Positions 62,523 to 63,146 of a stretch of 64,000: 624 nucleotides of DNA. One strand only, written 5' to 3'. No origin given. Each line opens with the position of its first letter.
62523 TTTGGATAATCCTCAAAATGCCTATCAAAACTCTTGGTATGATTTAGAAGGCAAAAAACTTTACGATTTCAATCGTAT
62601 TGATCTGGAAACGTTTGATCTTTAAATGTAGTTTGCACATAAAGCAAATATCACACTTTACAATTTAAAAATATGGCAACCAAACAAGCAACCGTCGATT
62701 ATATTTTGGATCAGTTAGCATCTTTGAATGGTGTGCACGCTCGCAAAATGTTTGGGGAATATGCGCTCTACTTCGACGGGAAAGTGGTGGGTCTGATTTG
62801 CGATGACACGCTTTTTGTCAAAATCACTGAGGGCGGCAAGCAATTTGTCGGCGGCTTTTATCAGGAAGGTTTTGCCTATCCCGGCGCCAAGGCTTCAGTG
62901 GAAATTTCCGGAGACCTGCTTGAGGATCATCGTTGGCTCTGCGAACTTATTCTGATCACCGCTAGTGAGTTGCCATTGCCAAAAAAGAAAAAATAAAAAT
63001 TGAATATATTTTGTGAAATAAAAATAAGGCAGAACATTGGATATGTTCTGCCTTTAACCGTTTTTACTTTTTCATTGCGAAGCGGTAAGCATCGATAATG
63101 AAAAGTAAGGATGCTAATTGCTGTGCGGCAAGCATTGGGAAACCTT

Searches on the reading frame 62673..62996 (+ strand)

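Call 64: search_protein_families(library=pfam, proteins=[window:62673-62996:+], max_evalue=0.0001)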
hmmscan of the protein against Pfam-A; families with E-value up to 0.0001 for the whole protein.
window:62673-62996:+ (107 aa): 1 family
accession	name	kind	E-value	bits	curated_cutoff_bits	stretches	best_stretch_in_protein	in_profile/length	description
PF04993.18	TfoX_N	-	7.7e-14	52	30.1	1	13-93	1-84/91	TfoX N-terminal domain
